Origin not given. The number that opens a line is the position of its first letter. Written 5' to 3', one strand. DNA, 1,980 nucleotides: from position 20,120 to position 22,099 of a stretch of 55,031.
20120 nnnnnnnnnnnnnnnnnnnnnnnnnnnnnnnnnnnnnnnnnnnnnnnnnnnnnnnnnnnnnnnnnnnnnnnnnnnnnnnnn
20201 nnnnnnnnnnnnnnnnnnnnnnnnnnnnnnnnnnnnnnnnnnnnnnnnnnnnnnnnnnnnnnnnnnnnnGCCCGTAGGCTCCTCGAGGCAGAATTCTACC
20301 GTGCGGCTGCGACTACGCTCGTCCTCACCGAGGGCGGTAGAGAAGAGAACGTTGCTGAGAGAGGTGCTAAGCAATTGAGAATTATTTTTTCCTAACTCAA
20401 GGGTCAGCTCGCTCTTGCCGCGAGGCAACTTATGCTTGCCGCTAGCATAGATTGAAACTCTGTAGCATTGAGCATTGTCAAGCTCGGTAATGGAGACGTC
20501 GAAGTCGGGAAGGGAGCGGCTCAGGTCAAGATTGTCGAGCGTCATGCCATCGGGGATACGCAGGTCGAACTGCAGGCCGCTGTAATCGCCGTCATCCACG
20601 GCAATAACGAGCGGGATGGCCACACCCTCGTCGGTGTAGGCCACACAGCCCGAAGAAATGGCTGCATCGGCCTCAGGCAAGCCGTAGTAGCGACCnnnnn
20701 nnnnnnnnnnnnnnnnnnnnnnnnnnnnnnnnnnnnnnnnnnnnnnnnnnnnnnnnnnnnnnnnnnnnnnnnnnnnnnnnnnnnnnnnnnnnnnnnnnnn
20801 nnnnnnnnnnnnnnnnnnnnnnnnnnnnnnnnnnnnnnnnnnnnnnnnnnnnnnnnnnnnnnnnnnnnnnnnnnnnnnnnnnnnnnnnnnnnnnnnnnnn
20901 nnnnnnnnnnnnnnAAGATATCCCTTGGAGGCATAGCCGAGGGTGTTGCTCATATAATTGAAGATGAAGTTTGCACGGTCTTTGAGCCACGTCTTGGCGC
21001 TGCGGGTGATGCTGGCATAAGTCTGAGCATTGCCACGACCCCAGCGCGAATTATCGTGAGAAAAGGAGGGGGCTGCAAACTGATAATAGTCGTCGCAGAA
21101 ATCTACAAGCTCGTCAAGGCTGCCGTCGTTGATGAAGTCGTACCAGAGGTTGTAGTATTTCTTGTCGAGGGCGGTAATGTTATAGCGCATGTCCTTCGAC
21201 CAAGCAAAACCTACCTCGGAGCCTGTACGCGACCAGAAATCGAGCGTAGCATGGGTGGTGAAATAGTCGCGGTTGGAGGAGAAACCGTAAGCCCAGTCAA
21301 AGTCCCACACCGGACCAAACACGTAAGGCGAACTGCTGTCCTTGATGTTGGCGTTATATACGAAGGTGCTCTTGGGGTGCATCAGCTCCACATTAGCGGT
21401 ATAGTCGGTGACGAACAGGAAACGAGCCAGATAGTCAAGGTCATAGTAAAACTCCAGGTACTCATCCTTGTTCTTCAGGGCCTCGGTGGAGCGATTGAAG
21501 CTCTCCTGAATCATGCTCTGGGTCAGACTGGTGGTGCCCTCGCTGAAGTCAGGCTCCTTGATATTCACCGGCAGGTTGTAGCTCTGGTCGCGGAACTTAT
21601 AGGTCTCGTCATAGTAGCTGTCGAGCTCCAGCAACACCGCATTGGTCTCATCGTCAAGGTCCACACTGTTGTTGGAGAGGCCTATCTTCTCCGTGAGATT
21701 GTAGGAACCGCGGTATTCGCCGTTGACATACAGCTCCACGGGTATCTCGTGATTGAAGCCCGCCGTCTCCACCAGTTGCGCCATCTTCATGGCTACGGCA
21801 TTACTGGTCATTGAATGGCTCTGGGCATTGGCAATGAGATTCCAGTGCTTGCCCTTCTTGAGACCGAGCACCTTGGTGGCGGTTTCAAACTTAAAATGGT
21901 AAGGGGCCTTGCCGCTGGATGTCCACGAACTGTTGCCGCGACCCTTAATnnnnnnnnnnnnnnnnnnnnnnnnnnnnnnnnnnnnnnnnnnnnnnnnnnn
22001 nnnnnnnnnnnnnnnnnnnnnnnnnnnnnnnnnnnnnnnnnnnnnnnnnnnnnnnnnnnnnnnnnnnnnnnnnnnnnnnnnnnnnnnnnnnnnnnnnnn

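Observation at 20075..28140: Each of three adjacent secreted proteins has one dockerin and one cohesin-like module, suggesting a cellulosome-style self-assembling surface complex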

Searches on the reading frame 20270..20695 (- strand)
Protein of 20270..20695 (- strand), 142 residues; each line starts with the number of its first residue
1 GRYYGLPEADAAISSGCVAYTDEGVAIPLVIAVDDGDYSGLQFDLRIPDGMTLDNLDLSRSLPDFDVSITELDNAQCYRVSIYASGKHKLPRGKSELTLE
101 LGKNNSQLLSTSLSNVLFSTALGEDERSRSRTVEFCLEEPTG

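Call 16: search_solved_structures(query=A3, max_evalue=10, show_alignments=3)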
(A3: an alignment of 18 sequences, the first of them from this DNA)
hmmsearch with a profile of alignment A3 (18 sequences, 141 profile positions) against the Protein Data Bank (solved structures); distinct sequences matched with E-value up to 10: 7.
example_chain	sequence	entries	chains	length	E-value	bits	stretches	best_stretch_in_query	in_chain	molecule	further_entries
5n5p_A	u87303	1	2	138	0.021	18.1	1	91-124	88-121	Putative cellulosomal scaffoldin protein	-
4lin_A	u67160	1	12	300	0.023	18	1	88-128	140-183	Tail needle protein gp26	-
3cae_A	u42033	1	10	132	0.54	13.6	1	17-87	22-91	Endonuclease I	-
4bhu_A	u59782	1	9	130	0.71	13.2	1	11-74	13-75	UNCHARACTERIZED PROTEIN YUAB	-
4bhu_I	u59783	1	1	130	1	12.7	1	13-74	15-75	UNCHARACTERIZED PROTEIN YUAB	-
2pfj_A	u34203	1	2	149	1.5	12.2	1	15-87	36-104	Endodeoxyribonuclease 1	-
1m0d_A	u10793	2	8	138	1.9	11.8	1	15-87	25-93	Endodeoxyribonuclease I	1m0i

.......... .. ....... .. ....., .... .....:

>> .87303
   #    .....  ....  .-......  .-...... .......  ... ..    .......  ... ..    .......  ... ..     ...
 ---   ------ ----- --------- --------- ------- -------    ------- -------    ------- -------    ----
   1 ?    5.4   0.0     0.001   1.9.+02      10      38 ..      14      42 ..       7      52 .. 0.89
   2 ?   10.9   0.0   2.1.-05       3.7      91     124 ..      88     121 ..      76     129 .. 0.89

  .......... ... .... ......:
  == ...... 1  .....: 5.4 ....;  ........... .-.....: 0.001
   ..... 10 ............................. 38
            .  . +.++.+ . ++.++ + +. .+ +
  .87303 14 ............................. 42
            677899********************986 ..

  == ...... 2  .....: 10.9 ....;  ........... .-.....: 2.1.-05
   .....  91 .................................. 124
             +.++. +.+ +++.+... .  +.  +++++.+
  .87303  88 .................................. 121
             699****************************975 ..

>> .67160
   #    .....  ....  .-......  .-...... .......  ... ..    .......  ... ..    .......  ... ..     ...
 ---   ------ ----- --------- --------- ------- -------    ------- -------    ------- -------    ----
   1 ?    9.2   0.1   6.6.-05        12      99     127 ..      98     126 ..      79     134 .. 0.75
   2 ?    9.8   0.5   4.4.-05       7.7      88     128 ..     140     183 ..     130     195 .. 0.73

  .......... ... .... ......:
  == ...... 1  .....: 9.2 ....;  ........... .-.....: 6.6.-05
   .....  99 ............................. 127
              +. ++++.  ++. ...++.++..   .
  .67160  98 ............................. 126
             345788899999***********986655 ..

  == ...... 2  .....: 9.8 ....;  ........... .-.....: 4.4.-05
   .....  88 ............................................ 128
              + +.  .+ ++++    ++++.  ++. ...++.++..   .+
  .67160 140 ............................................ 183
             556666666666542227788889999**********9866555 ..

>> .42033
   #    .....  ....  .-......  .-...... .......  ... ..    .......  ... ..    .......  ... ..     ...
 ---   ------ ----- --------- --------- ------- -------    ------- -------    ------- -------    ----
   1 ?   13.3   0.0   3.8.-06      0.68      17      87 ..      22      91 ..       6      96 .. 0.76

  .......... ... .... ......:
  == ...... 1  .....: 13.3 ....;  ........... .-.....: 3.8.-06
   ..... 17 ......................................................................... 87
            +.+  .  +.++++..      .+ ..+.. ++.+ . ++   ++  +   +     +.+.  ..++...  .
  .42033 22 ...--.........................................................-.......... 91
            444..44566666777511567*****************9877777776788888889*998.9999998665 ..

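Call 17: search_protein_families(library=pfam, alignment_id=A3, max_evalue=10)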
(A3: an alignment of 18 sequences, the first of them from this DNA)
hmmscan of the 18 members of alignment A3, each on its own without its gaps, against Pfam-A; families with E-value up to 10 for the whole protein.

A. member 1, seq(142 aa): 0 families

B. families by the number of members that match (of 18 scanned): 11 families
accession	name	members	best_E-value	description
PF00963.24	Cohesin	4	0.00051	Cohesin domain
PF14310.12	Fn3-like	1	0.009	Fibronectin type III-like domain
PF01237.23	Oxysterol_BP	1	0.012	Oxysterol-binding protein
PF03214.19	RGP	1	0.022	Reversibly glycosylated polypeptide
PF15418.12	DUF4625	1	0.033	Domain of unknown function (DUF4625)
PF02734.22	Dak2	1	0.035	DAK2 domain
PF18080.7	Gal_mutarotas_3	1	0.07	Galactose mutarotase-like fold domain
PF01835.25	MG2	1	0.089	MG2 domain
PF20740.2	TP0453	1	0.11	Outer membrane-associated lipoprotein TP0453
PF06030.18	WxLIP_PGBD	1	0.14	WxL Interacting Protein, peptidoglycan binding domain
PF14173.11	ComGG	1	0.2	ComG operon protein 7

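Call 25: predict_structure(alignment_id=A3)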
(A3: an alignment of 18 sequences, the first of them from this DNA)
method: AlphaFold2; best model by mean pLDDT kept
length: 142 residues; sequences in the alignment: 18
mean_pLDDT: 77.8   pTM: 0.72
mean pLDDT of the five models: 77.8, 77.1, 76.7, 75.4, 73.4
residues with pLDDT >= 90: 17; 70-90: 91; 50-70: 28; < 50: 6
segments of 3 or more residues with pLDDT < 50: 1-3
pLDDT, mean of each block of 10 residues (from residue 1): 69 82 81 89 85 66 81 83 83 85 61 88 84 61 43
secondary structure, 60 per line:
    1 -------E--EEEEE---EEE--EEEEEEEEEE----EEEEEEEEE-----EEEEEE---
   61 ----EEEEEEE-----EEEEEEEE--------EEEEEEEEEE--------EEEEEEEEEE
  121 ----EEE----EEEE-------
elements in order: E11-15 E19-21 E24-33 E38-46 E52-57 E65-71 E77-84 E93-102 E111-120 E125-127 E132-135

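Call 29: fold_search(model_id=the predicted structure, library=pdb)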
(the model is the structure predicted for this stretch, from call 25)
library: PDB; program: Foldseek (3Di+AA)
matches with E <= 10: 1818; with E <= 0.001: 21
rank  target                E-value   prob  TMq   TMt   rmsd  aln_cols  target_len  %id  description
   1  2jh2_C                5.9e-06  1.00  0.61  0.66   4.3       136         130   11  X-ray crystal structure of a cohesin-like module from Clostridium perfringens (released 2007-11-06)
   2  2jh2_B                1.3e-05  1.00  0.58  0.61   5.1       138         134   11  X-ray crystal structure of a cohesin-like module from Clostridium perfringens (released 2007-11-06)
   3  2jh2_A                1.9e-05  1.00  0.62  0.65   3.9       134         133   12  X-ray crystal structure of a cohesin-like module from Clostridium perfringens (released 2007-11-06)
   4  2xdh                  3.8e-05  1.00  0.56  0.58   5.3       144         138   17  Non-cellulosomal cohesin from the hyperthermophilic archaeon Archaeoglobus fulgidus (released 2010-05-26)
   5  2vo8                  8.4e-05  1.00  0.63  0.66   4.0       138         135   11  Cohesin module from Clostridium perfringens ATCC13124 family 33 glycoside hydrolase. (released 2008-09-02)
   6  2w1n                  1.0e-04  1.00  0.60  0.41   4.9       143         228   13  cohesin and fibronectin type-III double module construct from the Clostridium perfringens glycoside hydrolase GH84C (released 2009-02-03)
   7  6kgd_A                1.4e-04  1.00  0.60  0.59   4.6       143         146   10  Crystal structure of CaDoc0917(R49D)-CaCohA2 complex at pH 8.0 (released 2020-07-08)
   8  6kgc_A                1.8e-04  1.00  0.59  0.58   4.5       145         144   11  Crystal structure of CaDoc0917(R49D)-CaCohA2 complex at pH 5.4 (released 2020-07-08)
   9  7me6_A                1.9e-04  1.00  0.50  0.54   6.4       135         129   12  Structure of the apo form of YcnI (released 2021-08-18)
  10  7me6_B                2.2e-04  1.00  0.50  0.55   6.4       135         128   12  Structure of the apo form of YcnI (released 2021-08-18)
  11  8um6_B                3.0e-04  1.00  0.50  0.55   6.4       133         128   13  Structure of copper bound to YcnI W137F (released 2024-02-07)
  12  2o4e_MODEL_1_A        3.5e-04  1.00  0.62  0.55   4.9       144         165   11  The solution structure of a protein-protein interaction module from a family 84 glycoside hydrolase of Clostri (released 2007-11-06)
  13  6kgf_C                3.5e-04  1.00  0.54  0.52   5.2       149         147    9  Crystal structure of CaDoc0917(R16D)-CaCohA2 complex at pH 8.2 (released 2020-07-08)
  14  7l0o_B                3.9e-04  1.00  0.46  0.18   6.1       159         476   11  Streptococcus gordonii C123 Domain(s)-Structural and Functional Analysis (released 2021-09-08)
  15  3qe5_A                4.6e-04  1.00  0.45  0.18   6.9       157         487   10  Complete structure of Streptococcus mutans Antigen I/II carboxy-terminus (released 2011-04-20)
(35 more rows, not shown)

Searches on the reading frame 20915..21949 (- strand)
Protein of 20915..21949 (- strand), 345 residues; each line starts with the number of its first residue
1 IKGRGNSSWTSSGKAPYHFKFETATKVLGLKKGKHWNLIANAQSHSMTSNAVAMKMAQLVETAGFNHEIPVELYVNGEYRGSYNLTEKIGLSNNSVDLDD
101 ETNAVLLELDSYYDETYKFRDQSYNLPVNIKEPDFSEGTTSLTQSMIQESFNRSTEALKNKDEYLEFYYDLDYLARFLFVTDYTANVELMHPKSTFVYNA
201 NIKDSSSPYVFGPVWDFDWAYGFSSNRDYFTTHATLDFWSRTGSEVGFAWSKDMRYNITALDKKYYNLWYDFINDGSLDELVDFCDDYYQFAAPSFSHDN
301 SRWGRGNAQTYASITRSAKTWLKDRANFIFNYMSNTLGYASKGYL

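Call 76: search_solved_structures(query=A6, max_evalue=1, show_alignments=1)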
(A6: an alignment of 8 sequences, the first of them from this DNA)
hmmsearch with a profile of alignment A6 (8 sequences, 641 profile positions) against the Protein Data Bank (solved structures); distinct sequences matched with E-value up to 1: 14.
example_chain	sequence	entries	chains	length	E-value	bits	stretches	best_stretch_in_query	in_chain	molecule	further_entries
3f2z_A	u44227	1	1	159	1.2e-06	30.8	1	61-151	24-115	uncharacterized protein BF3579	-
4lks_A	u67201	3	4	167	2e-05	26.7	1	62-183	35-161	Glycosyl hydrolase, family 31/fibronectin type III domain protein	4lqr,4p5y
2kd7_A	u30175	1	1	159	0.00019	23.6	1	68-154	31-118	Putative chitobiase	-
3ggl_A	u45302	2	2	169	0.0002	23.5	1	67-154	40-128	Putative chitobiase | Chitobiase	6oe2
2bzd_A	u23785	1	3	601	0.0013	20.7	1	62-184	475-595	BACTERIAL SIALIDASE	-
1w8n_A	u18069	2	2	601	0.0014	20.7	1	62-184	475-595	BACTERIAL SIALIDASE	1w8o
2ber_A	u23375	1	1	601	0.0014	20.7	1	62-184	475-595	BACTERIAL SIALIDASE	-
1wcq_A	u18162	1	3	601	0.0014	20.7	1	62-184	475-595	SIALIDASE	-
1eut_A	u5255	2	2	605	0.0014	20.7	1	62-184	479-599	SIALIDASE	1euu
7blg_A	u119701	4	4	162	0.0015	20.5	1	52-137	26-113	family 32 carbohydrate-binding module from Bacteroides thetaiotaomicron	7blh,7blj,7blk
2j7m_A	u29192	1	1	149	0.036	16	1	66-185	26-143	HYALURONIDASE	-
2j1a_A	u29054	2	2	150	0.036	16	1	65-185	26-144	HYALURONIDASE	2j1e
8tx6_A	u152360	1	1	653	0.12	14.3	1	55-192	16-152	Galactose oxidase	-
6yfs_AA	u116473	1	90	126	0.64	11.9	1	84-148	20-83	coat protein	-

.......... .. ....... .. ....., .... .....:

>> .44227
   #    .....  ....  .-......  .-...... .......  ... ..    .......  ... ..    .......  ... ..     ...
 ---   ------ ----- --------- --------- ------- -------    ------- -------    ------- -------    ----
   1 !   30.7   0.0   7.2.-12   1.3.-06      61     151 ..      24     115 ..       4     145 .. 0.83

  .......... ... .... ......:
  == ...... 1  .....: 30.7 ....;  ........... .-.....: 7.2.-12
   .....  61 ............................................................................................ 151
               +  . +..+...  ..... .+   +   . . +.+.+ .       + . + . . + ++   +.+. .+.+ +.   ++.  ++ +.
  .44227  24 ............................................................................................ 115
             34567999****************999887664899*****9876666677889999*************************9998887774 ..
